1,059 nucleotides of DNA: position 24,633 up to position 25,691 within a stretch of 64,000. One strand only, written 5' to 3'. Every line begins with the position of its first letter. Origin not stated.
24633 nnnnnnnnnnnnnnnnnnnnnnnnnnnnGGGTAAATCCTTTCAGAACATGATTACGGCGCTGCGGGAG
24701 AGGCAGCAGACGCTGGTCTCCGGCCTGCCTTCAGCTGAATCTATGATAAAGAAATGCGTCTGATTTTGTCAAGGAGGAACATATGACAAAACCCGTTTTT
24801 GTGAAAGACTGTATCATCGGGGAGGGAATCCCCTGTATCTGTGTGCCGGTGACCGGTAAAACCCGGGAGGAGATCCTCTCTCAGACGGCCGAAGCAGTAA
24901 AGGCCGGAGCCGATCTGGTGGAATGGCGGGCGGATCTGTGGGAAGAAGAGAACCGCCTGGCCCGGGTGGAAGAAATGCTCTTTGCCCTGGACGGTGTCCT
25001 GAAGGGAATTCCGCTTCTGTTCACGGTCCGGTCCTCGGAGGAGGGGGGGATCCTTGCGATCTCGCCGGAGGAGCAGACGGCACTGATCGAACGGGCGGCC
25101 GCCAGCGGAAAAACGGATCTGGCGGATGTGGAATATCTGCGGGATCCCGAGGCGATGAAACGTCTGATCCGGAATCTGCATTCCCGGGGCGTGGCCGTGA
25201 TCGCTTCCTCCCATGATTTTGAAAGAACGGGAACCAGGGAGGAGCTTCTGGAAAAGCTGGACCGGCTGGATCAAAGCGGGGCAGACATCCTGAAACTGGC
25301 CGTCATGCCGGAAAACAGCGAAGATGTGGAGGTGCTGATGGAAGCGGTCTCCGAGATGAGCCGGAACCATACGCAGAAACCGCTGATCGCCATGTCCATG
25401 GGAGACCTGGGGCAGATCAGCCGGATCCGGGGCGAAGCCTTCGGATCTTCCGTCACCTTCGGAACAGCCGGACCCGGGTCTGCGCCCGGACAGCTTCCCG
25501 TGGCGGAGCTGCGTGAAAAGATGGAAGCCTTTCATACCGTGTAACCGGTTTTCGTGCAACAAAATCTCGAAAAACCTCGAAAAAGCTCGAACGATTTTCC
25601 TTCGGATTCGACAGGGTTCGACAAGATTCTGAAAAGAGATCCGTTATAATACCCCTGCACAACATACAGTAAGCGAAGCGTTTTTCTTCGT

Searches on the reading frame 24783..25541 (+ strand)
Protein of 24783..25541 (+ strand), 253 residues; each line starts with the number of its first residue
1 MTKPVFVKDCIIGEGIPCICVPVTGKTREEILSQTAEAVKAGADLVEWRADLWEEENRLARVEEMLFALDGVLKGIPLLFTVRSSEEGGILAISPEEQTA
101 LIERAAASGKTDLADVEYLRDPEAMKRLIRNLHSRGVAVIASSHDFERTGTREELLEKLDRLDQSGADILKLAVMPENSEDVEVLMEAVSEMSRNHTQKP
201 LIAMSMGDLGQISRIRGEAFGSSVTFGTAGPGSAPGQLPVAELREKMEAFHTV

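Call 54: find_homologous_proteins(query=window:24783-25541:+, max_evalue=1e-40)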
Query window:24783-25541:+ (253 aa): 913 proteins with E <= 1e-40 among 6171 candidates; the best 120 are listed.
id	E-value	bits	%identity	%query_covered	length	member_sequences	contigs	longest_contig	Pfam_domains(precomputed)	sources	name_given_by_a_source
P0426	4.7e-156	536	99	100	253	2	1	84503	PF01487.23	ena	-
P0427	1.1e-119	417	76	99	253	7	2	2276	PF01487.23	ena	-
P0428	4.3e-119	415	76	100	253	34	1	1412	PF01487.23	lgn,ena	-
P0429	2.0e-107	377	73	100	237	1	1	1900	PF01487.23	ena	-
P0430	2.2e-106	373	70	100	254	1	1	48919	PF01487.23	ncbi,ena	-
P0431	1.8e-92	328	64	99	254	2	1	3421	PF01487.23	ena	-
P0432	2.4e-89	317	62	99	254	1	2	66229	PF01487.23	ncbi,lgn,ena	-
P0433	1.1e-85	305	57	99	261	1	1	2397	PF01487.23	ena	-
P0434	9.4e-83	296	57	99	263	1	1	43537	PF01487.23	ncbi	-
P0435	1.1e-80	289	57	99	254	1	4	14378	PF01487.23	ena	-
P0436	4.6e-80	287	55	99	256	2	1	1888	PF01487.23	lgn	-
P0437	7.0e-80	286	58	95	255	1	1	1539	PF01487.23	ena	-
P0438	1.3e-76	276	53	100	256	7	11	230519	PF01487.23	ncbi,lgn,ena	-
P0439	3.7e-75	271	54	99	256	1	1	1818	PF01487.23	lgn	-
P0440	7.2e-75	270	54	99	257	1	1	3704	PF01487.23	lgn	-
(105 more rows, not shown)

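Call 55: find_encoding_contigs(protein=P0432, flank=6000, max_places=1)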
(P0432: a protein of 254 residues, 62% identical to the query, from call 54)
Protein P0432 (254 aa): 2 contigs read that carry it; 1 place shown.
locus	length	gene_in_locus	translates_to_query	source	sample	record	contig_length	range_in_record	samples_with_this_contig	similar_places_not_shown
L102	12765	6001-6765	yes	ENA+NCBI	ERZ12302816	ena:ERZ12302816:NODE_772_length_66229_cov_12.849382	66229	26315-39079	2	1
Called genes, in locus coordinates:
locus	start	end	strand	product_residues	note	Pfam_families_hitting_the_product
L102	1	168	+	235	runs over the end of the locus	PF01259:SAICAR_synt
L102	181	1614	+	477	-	PF00206:Lyase_1, PF10397:ADSL_C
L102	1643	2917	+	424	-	PF00709:Adenylsucc_synt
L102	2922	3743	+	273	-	PF00702:Hydrolase, PF13419:HAD_2 (weak)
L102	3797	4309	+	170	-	PF02810:SEC-C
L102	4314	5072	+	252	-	PF02698:DUF218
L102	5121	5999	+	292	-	PF08501:Shikimate_dh_N, PF18317:SDH_C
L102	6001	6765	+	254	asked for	PF01487:DHquinase_I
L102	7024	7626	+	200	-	PF04542:Sigma70_r2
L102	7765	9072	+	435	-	PF00501:AMP-binding, PF04443:LuxE (weak), PF14535:AMP-binding_C_2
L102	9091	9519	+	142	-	PF13291:ACT_4 (faint), PF13840:ACT_7 (faint), PF19571:ACT_8, PF01842:ACT, PF22629:ACT_AHAS_ss (weak)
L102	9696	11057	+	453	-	PF01488:Shikimate_DH (faint), PF02254:TrkA_N, PF03435:Sacchrp_dh_NADP (weak), PF13241:NAD_binding_7 (faint), PF02080:TrkA_C (weak), PF02254:TrkA_N, PF02080:TrkA_C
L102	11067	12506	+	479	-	PF02386:TrkH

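Call 56: find_encoding_contigs(protein=P0430, flank=6000, max_places=1)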
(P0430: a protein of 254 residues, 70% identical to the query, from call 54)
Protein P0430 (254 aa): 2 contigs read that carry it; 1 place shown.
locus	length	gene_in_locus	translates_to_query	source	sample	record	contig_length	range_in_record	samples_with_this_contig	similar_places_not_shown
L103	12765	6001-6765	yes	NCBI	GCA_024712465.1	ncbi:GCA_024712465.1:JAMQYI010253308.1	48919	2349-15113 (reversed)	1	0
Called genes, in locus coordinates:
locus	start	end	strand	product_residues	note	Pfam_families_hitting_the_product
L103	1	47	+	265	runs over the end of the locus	PF01259:SAICAR_synt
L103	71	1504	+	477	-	PF00206:Lyase_1, PF10397:ADSL_C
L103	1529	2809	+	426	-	PF00709:Adenylsucc_synt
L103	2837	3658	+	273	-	PF00702:Hydrolase, PF13419:HAD_2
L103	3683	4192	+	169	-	PF02810:SEC-C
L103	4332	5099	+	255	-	PF02698:DUF218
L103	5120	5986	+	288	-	PF08501:Shikimate_dh_N, PF18317:SDH_C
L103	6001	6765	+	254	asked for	PF01487:DHquinase_I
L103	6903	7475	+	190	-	PF04542:Sigma70_r2, PF04545:Sigma70_r4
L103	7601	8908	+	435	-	PF00501:AMP-binding, PF04443:LuxE (weak), PF14535:AMP-binding_C_2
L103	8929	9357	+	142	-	PF13291:ACT_4 (faint), PF13840:ACT_7 (faint), PF19571:ACT_8, PF01842:ACT, PF22629:ACT_AHAS_ss (weak)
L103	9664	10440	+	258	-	PF13353:Fer4_12 (weak), PF04055:Radical_SAM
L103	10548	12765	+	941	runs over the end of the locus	PF04151:PPC (faint), PF18962:Por_Secre_tail (faint)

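Call 59: find_encoding_contigs(protein=P0434, flank=5000, max_places=1)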
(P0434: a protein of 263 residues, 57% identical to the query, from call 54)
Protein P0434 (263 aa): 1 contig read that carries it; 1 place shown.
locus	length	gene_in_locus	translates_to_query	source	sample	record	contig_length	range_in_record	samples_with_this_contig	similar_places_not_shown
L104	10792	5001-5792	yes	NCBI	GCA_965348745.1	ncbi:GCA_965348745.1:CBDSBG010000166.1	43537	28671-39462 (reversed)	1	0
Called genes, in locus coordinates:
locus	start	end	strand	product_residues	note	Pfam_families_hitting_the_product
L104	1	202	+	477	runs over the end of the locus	PF00206:Lyase_1, PF10397:ADSL_C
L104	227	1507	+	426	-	PF00709:Adenylsucc_synt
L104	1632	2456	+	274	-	PF00702:Hydrolase, PF13419:HAD_2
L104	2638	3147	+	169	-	PF02810:SEC-C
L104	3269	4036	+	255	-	PF02698:DUF218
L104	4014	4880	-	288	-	PF08501:Shikimate_dh_N, PF18317:SDH_C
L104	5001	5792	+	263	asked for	PF01487:DHquinase_I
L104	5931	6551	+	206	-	PF04542:Sigma70_r2, PF04545:Sigma70_r4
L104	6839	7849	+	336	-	PF18152:DAHP_snth_FXD, PF00793:DAHP_synth_1, PF03102:NeuB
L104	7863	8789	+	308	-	PF04055:Radical_SAM, PF13353:Fer4_12 (weak)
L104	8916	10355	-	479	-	PF02386:TrkH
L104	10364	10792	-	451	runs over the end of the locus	PF01488:Shikimate_DH (faint), PF02254:TrkA_N, PF02558:ApbA (faint), PF03435:Sacchrp_dh_NADP (faint), PF13241:NAD_binding_7 (faint), PF02254:TrkA_N, PF02080:TrkA_C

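Call 60: find_encoding_contigs(protein=P0438, flank=5000, max_places=1)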
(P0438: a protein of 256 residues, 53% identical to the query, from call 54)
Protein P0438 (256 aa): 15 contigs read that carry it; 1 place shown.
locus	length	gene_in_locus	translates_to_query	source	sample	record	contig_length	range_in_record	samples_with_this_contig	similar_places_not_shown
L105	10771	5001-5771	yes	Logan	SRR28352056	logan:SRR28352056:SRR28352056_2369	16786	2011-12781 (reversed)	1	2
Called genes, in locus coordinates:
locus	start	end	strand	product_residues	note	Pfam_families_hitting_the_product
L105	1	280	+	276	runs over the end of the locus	PF00702:Hydrolase, PF13419:HAD_2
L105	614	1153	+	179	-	PF02810:SEC-C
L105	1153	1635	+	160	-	PF02698:DUF218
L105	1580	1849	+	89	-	-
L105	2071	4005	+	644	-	PF02824:TGS, PF07973:tRNA_SAD, PF00587:tRNA-synt_2b, PF03129:HGTP_anticodon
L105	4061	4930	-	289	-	PF08501:Shikimate_dh_N, PF18317:SDH_C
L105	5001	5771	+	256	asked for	PF01487:DHquinase_I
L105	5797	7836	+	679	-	PF00884:Sulfatase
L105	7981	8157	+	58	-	-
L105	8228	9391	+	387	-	PF01554:MatE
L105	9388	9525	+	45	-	-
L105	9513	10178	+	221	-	PF00881:Nitroreductase (faint), PF14512:TM1586_NiRdase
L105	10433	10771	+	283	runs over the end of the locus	PF03419:Peptidase_U4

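Call 61: find_encoding_contigs(protein=P0438, flank=10000, max_places=2)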
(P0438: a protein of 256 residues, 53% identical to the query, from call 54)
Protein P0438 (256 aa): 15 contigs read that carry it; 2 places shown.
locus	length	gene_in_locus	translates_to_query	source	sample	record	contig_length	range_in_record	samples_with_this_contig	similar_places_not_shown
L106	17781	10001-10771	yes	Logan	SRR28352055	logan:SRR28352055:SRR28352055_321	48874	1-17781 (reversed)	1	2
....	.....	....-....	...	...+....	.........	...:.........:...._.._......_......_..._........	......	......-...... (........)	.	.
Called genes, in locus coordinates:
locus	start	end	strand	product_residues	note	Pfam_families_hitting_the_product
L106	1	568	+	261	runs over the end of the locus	PF02463:SMC_N (faint), PF00005:ABC_tran, PF13304:AAA_21 (weak)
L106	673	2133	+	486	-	PF00206:Lyase_1, PF10397:ADSL_C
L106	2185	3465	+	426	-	PF00709:Adenylsucc_synt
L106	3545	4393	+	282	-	PF01063:Aminotran_4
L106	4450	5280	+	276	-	PF00702:Hydrolase, PF13419:HAD_2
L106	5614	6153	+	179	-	PF02810:SEC-C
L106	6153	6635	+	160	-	PF02698:DUF218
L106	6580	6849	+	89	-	-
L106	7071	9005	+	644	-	PF02824:TGS, PF07973:tRNA_SAD, PF00587:tRNA-synt_2b, PF03129:HGTP_anticodon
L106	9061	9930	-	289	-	PF08501:Shikimate_dh_N, PF18317:SDH_C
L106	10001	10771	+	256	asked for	PF01487:DHquinase_I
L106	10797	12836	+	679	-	PF00884:Sulfatase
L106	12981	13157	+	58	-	-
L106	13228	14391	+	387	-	PF01554:MatE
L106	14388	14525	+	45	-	-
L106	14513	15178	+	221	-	PF00881:Nitroreductase (faint), PF14512:TM1586_NiRdase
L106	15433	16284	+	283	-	PF03419:Peptidase_U4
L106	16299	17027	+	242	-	PF04542:Sigma70_r2, PF04545:Sigma70_r4, PF01381:HTH_3 (weak)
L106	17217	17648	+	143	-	-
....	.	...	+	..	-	?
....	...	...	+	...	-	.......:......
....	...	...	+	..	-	-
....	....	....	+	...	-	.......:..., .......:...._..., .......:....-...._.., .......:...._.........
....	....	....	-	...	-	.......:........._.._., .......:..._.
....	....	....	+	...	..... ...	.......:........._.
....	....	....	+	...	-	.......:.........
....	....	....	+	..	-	-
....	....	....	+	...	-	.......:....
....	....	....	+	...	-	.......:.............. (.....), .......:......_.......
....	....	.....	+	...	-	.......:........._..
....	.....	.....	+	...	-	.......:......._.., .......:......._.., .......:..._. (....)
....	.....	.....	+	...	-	-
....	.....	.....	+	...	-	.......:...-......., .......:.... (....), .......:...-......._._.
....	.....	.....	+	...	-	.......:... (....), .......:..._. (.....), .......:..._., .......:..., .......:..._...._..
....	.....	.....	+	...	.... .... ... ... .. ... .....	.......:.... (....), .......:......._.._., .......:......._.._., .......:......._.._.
